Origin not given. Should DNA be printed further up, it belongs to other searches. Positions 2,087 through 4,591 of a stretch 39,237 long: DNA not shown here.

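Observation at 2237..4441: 734-aa cysteine-rich giant pseudopilin built from CarboxypepD_reg-like repeats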

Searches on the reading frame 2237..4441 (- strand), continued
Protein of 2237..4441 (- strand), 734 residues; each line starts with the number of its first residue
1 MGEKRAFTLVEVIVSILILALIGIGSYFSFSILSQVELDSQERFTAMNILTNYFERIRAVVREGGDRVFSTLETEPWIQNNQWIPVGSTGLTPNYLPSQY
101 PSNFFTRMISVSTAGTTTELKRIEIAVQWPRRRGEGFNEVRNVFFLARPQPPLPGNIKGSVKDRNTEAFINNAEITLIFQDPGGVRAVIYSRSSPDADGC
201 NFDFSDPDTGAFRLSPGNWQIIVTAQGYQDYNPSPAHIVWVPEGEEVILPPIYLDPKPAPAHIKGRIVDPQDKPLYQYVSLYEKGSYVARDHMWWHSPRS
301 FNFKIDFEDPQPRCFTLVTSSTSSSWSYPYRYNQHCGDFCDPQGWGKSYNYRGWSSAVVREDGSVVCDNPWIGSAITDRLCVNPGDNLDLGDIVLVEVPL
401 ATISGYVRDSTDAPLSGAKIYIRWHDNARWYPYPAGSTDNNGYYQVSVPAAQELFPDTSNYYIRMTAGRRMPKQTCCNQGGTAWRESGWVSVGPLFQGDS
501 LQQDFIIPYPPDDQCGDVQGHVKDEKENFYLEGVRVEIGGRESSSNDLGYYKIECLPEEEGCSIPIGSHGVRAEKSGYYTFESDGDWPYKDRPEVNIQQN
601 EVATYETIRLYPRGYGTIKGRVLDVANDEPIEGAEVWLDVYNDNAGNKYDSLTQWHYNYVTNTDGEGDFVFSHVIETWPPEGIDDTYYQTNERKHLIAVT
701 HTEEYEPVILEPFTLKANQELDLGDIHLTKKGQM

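Call 29: fold_search(model_id=the predicted structure, library=pdb)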
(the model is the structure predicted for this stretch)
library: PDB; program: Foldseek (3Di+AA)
matches with E <= 10: 974; with E <= 0.001: 118
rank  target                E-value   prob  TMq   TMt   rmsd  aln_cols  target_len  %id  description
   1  6fwv_B                1.3e-12  1.00  0.15  0.20  17.9       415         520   10  The Bacillus anthracis TIE protein (released 2018-08-08)
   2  6fwv_A                1.4e-12  1.00  0.15  0.19  33.2       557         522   10  The Bacillus anthracis TIE protein (released 2018-08-08)
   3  1d2p                  2.5e-11  1.00  0.10  0.19  21.5       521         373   11  CRYSTAL STRUCTURE OF TWO B REPEAT UNITS (B1B2) OF THE COLLAGEN BINDING PROTEIN (CNA) OF STAPHYLOCOCCUS AUREUS (released 2000-09-27)
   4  7vcr_B                1.7e-10  1.00  0.12  0.17  28.0       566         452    8  Crystal Structure of PitA fragment from pilus islet-2 of Streptococcus oralis (released 2022-06-01)
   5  7w6b                  2.3e-10  1.00  0.12  0.12  27.7       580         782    7  Crystal Structure of PitA from pilus islet-2 of Streptococcus oralis (released 2022-06-01)
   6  4oq1                  4.5e-10  1.00  0.19  0.38  15.7       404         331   12  Structure of the Streptococcal ancillary pilin (released 2014-04-23)
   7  7vcn_B                4.8e-10  1.00  0.12  0.18  27.6       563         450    8  Crystal Structure of PitA fragment from pilus islet-2 of Streptococcus oralis with Tb-Xo4 (released 2022-07-13)
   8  7vcr_A                1.5e-09  1.00  0.17  0.24  17.6       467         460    9  Crystal Structure of PitA fragment from pilus islet-2 of Streptococcus oralis (released 2022-06-01)
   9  5xyr                  1.5e-09  1.00  0.10  0.07  29.1       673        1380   11  Crystal structure of a serine protease from Streptococcus species (released 2018-08-08)
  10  6vjb                  3.2e-09  0.99  0.10  0.07  28.4       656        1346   10  Crystal structure of a catalytically inactive CXC Chemokine-degrading protease SpyCEP from Streptococcus pyogenes (released 2020-04-15)
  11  7edd                  9.3e-09  0.99  0.10  0.07  28.8       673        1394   10  Crystal structure of a serine protease from Streptococcus pyogenes (released 2021-05-12)
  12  6m3y                  2.7e-08  0.98  0.11  0.10  47.0       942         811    8  Crystal structure of pilus adhesin, SpaC from Lactobacillus rhamnosus GG - open conformation (released 2020-07-29)
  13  3rkp_B                3.9e-08  1.00  0.10  0.20  24.2       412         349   11  Crystal structure of BcpA*(D312A), the major pilin subunit of Bacillus cereus (released 2012-05-30)
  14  6m48_A                4.1e-08  0.96  0.10  0.09  49.3       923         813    9  Crystal structure of pilus adhesin, SpaC from Lactobacillus rhamnosus GG - P21212 form (released 2020-07-29)
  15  8f70                  9.6e-08  0.96  0.10  0.12  32.6       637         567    9  Identification of an Immunodominant region on a Group A Streptococcus T-antigen Reveals Temperature-Dependent Motion in  (released 2023-03-08)
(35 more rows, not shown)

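Call 36: search_protein_representatives(alignment_id=A1)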
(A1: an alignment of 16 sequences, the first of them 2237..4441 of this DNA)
Query: 16 sequences, 695 profile positions. Proteins with E-value up to 0.001 (for the whole library): 28010; up to 1e-10: 4227; up to 1e-30: 390. The best 150 are listed.
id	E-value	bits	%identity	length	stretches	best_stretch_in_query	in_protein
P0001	2.6e-279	944.7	-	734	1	6-695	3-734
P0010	1.2e-273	926.0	-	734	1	1-695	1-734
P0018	3.7e-272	921.1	-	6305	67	122-266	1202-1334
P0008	2.1e-267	905.4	-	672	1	31-695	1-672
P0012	5.7e-264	894.0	-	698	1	5-694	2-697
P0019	2.4e-253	858.9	-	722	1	3-694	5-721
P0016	1.3e-251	853.1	-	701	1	4-695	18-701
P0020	4.7e-249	844.7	-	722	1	5-695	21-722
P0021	1.1e-244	830.2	-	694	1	6-695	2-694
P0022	6.1e-236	801.4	-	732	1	1-694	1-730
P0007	8.7e-235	797.6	-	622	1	87-695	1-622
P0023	2.3e-228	776.3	-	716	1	3-694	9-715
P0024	3.7e-218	742.6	-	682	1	3-694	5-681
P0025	4.2e-210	716.0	-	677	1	5-695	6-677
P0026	6.9e-210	715.3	-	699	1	4-694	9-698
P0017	1.9e-207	707.2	-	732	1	3-694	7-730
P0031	2.5e-183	627.5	-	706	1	5-695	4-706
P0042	1.1e-168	579.1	-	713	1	5-694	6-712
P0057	5.3e-156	537.2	-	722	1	3-693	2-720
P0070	1.2e-143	496.3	-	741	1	6-690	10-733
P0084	1.3e-123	430.2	-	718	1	3-690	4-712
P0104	4.5e-92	325.9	-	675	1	5-637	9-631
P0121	1.6e-76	274.5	-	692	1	8-639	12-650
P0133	4.9e-70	253.0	-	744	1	9-642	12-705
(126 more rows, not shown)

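Call 40: list_cluster_members(proteins=[P0019, P0024, P0031, P0042, P0057, P0070, P0084, P0104, P0121, P0133])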
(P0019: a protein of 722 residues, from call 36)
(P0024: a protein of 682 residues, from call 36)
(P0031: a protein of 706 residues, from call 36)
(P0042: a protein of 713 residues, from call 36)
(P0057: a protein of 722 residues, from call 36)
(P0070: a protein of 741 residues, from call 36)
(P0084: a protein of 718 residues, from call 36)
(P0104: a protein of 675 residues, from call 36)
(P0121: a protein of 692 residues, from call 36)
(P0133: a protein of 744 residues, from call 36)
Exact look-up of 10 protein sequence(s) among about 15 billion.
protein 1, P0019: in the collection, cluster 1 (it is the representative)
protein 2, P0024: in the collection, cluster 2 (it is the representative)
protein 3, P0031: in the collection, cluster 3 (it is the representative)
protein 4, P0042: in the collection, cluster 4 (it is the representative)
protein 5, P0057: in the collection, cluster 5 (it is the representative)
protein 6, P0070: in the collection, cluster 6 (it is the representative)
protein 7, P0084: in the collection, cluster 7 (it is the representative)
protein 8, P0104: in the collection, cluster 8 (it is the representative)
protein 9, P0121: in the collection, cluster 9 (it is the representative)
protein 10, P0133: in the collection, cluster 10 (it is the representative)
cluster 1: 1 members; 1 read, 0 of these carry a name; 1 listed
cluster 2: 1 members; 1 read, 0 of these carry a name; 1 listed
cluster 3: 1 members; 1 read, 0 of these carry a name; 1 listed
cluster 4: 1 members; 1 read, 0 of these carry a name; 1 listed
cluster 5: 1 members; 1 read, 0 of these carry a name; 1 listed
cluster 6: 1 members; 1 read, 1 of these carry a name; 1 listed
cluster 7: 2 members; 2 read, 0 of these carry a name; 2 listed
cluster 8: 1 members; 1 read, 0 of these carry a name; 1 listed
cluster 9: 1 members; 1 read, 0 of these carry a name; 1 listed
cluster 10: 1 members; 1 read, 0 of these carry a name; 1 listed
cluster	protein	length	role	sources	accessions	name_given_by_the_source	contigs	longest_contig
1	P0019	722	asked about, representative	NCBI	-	-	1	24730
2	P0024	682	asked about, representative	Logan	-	-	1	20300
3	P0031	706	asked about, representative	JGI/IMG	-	-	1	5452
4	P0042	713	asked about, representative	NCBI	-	-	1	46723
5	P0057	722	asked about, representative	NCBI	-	-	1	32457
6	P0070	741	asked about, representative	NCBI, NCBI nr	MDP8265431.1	MAG: prepilin-type N-terminal cleavage/methylation domain-containing protein [Candidatus ... | prepilin-type N-terminal cleavage/methylation domain-containing protein [Candidatus ...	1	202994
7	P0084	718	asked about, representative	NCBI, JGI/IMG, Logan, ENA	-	-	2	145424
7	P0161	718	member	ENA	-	-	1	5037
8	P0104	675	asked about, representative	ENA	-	-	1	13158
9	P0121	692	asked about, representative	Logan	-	-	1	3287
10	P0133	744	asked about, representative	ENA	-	-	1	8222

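Call 49: find_related_loci(query=A1, collection=genome_contigs, flank=8000)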
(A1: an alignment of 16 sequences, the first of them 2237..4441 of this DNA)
Query A1 (734 aa) in genome_contigs; peptide patterns used: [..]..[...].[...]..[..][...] (x = any residue, [..] = any of these).
43 stretches matched a pattern; 8 encode a relative of the query (tblastn E <= 1e-3); 8 distinct loci.
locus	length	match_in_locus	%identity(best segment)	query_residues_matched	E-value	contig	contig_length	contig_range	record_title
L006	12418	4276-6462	35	1-734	3e-115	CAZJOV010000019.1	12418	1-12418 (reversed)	MAG TPA_asm: uncultured Planctomycetia bacterium isolate binchicken_co256_141 genome assembly, contig: NODE_12793_length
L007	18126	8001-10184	35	3-734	9e-112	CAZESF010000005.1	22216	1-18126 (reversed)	MAG TPA_asm: uncultured Planctomycetia bacterium isolate binchicken_co6_243 genome assembly, contig: NODE_2168_length_22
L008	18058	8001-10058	31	5-734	1e-102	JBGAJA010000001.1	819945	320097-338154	MAG: Candidatus Omnitrophota bacterium isolate MAG_AAO_H125.54 AAOH125-54_opera_contig_16, whole genome shotgun sequence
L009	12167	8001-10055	31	4-734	5e-87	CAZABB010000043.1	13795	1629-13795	MAG TPA_asm: uncultured Planctomycetia bacterium isolate SRP141376_co2_336 genome assembly, contig: NODE_8718_length_137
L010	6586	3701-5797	30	3-734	4e-82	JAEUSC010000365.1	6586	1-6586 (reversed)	MAG: Candidatus Omnitrophota bacterium isolate new MAG-293 k141_2863448, whole genome shotgun sequence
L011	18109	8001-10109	31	6-734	3e-85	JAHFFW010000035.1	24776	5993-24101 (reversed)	MAG: Candidatus Omnitrophota bacterium isolate nzgw300 NODE_545_length_24777_cov_6.955792, whole genome shotgun sequence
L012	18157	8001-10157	29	5-699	6e-77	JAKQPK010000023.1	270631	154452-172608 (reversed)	MAG: Candidatus Omnitrophota bacterium isolate USMO_maxbin.079 k141_748337, whole genome shotgun sequence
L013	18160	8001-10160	30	5-699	4e-73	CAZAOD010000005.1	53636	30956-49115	MAG TPA_asm: uncultured Planctomycetales bacterium isolate binchicken_co173_225 genome assembly, contig: NODE_2092_lengt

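Call 60: search_protein_families(library=pfam, alignment_id=A1, max_evalue=0.01)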
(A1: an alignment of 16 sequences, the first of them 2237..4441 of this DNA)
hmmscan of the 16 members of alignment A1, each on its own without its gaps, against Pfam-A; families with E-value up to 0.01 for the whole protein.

A. member 1, window:2237-4441:- (734 aa): 5 families
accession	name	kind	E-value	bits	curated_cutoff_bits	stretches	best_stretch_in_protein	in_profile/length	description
PF13620.12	CarboxypepD_reg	-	1.3e-22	80.3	32.3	2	402-450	1-47/82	Carboxypeptidase regulatory-like domain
PF13715.12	CarbopepD_reg_2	-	2.4e-10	40.7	32.2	0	403-450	1-43/88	CarboxypepD_reg-like domain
PF07963.17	N_methyl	-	7.2e-05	22.6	21.2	1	4-26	4-26/27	Prokaryotic N-terminal methylation motif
PF01190.23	Pollen_Ole_e_1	-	0.0015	19.3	23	0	411-453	20-66/99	Pollen protein Ole e 1 like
PF02369.22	Big_1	-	0.0041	17.6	34.9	0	402-448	20-66/93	Bacterial Ig-like domain (group 1)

B. families by the number of members that match (of 16 scanned): 18 families
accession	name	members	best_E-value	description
PF13620.12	CarboxypepD_reg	16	1.5e-28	Carboxypeptidase regulatory-like domain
PF13715.12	CarbopepD_reg_2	15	2.1e-18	CarboxypepD_reg-like domain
PF20598.4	DUF6795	13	3.7e-08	Domain of unknown function (DUF6795)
PF07963.17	N_methyl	13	5.8e-08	Prokaryotic N-terminal methylation motif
PF17210.9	SdrD_B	7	8.8e-10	SdrD B-like domain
PF17802.7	SpaA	6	3.6e-06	Prealbumin-like fold domain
PF02369.22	Big_1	6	5.9e-05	Bacterial Ig-like domain (group 1)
PF07210.18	DUF1416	2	3.3e-05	Protein of unknown function (DUF1416)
PF11974.14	bMG3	2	3.8e-05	Bacterial alpha-2-macroglobulin MG3 domain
PF22902.2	NOMO1-like_9th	2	0.00031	BOS complex subunit NOMO1-like, beta sandwich domain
PF16371.11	MetallophosN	2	0.0007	N terminal of Calcineurin-like phosphoesterase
PF01190.23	Pollen_Ole_e_1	2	0.0015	Pollen protein Ole e 1 like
PF08308.17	PEGA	1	0.00087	PEGA domain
PF05751.16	FixH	1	0.0013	FixH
PF24025.1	Ig_DR_A0283-like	1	0.0027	DR_A0283-like, Ig-like domain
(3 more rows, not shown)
